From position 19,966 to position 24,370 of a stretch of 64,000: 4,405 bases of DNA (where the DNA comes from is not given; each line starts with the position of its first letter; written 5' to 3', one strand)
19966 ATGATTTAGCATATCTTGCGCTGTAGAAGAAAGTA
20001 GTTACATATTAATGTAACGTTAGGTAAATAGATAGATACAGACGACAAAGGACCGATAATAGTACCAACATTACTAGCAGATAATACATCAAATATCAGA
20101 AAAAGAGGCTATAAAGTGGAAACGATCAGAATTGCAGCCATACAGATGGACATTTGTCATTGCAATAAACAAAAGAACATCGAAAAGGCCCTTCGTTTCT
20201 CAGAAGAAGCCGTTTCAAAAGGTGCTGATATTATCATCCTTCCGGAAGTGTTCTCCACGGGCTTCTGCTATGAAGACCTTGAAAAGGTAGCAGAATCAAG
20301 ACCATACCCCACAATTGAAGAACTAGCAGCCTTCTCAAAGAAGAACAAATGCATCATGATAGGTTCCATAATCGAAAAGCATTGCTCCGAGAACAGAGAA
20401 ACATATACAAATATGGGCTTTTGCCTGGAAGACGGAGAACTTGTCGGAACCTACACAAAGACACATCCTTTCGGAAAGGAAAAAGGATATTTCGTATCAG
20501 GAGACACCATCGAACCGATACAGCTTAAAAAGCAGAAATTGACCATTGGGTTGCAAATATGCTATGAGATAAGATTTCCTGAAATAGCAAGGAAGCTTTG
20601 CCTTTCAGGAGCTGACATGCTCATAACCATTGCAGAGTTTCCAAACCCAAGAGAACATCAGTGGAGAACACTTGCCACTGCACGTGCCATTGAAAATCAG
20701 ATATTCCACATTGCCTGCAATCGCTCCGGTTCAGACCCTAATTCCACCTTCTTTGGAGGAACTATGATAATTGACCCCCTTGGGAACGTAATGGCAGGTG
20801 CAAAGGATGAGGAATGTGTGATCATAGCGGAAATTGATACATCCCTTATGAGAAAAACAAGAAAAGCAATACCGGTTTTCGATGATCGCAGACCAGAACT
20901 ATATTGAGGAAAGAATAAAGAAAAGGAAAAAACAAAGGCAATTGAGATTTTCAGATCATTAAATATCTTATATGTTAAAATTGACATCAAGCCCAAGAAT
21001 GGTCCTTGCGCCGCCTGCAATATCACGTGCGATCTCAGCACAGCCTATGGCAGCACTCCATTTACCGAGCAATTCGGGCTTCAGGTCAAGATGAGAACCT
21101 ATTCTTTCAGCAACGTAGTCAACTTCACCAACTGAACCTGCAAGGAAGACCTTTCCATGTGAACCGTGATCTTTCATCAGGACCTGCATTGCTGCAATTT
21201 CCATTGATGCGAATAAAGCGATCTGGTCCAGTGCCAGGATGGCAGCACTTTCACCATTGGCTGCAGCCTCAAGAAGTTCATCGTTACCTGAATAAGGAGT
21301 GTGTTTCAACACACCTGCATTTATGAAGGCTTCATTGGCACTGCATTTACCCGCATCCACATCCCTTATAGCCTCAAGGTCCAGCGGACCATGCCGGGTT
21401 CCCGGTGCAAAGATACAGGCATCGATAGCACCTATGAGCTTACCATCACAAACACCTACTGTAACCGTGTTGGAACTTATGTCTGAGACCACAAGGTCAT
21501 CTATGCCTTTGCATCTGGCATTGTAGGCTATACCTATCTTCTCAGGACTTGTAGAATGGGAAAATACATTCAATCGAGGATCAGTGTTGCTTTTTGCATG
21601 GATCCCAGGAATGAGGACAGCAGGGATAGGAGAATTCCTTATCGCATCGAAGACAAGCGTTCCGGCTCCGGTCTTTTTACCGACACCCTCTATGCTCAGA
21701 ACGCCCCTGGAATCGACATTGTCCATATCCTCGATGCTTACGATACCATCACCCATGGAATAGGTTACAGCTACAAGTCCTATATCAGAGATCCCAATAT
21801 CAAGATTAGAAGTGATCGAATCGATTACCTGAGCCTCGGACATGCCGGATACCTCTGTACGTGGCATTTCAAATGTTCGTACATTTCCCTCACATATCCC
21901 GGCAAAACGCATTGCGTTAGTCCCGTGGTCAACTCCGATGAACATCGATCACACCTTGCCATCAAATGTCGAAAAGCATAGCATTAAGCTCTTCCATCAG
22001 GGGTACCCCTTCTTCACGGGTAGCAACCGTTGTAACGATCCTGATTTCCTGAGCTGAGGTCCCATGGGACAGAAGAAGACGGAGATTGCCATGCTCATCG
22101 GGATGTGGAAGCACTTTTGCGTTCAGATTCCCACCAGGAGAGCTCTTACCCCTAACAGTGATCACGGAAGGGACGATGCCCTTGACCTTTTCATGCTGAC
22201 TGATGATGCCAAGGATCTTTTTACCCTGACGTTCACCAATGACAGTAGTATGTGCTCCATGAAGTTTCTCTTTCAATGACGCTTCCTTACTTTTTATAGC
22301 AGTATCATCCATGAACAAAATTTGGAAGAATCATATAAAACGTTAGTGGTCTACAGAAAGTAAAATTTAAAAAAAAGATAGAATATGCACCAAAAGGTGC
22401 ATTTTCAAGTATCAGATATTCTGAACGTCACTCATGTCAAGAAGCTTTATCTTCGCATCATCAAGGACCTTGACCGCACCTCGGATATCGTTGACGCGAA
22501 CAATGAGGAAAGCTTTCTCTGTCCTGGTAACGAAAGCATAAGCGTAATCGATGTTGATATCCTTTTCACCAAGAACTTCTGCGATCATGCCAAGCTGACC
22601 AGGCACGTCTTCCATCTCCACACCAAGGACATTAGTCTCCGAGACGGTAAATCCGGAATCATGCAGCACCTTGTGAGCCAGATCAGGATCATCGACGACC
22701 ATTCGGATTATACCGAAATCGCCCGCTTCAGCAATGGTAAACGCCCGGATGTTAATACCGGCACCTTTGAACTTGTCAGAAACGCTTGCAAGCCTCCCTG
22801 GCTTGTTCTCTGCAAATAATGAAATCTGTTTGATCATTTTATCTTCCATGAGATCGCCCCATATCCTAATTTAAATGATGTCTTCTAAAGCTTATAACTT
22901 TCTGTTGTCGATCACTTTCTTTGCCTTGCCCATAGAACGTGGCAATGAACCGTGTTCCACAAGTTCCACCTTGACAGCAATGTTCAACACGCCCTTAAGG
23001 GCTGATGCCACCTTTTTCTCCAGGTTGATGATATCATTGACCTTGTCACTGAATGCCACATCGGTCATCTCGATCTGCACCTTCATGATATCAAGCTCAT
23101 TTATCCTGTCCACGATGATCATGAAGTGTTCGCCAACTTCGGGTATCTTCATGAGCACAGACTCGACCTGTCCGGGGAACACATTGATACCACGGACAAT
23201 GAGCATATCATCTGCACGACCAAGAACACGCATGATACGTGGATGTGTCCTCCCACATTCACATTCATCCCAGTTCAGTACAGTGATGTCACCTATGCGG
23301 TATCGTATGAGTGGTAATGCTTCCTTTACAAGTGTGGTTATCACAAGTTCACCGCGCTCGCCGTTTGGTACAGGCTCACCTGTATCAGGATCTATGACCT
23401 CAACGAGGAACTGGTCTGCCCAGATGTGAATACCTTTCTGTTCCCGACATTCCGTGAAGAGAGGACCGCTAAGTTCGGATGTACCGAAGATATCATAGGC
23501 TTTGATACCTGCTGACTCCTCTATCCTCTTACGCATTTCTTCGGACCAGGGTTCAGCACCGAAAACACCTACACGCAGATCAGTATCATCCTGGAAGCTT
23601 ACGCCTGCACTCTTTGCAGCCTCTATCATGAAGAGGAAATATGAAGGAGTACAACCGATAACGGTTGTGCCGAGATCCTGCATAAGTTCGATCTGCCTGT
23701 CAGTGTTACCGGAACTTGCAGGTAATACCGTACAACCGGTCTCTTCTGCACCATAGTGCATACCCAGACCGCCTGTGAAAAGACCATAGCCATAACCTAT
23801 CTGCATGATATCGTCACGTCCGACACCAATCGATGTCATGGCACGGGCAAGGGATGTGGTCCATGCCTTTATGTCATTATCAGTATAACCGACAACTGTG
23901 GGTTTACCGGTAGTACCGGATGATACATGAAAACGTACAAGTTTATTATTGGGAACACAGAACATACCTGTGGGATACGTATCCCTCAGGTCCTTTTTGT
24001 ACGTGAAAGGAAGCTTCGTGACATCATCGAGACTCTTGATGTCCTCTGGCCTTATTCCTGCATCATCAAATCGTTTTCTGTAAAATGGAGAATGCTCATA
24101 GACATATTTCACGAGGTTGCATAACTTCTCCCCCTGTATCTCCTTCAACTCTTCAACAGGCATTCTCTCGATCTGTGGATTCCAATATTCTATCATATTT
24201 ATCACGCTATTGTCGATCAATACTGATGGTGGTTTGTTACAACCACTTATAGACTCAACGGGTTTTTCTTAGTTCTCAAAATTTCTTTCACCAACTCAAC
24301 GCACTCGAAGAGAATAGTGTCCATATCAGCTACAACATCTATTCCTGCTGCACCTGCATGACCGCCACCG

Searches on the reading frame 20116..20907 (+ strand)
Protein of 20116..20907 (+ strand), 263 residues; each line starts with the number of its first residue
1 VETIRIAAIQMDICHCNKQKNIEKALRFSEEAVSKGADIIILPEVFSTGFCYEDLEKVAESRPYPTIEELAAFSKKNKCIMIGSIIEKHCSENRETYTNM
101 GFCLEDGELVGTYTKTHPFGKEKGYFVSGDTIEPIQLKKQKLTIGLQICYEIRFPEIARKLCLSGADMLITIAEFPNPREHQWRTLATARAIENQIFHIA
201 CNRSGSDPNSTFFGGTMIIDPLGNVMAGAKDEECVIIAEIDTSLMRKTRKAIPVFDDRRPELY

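Call 60: search_protein_families(library=pfam, proteins=[window:20116-20907:+])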
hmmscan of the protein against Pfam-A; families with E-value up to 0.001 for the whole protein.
window:20116-20907:+ (263 aa): 1 family
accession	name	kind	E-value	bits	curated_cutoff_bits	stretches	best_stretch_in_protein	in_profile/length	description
PF00795.27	CN_hydrolase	-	1.1e-54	185.9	23.2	1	5-250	1-256/256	Carbon-nitrogen hydrolase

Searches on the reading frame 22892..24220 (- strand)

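Call 60: search_protein_families(library=pfam, proteins=[window:22892-24220:-])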
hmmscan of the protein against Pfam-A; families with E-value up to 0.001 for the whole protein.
window:22892-24220:- (442 aa): 3 families
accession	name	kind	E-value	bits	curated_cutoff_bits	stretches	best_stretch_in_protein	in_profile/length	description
PF14535.12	AMP-binding_C_2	-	2.5e-32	111.4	25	1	344-440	1-96/96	AMP-binding enzyme C-terminal domain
PF00501.34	AMP-binding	-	4e-18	65.8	29.9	1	89-295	159-375/384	AMP-binding enzyme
PF04443.18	LuxE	-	2e-06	27.4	24.9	0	202-338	230-376/391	Acyl-protein synthetase, LuxE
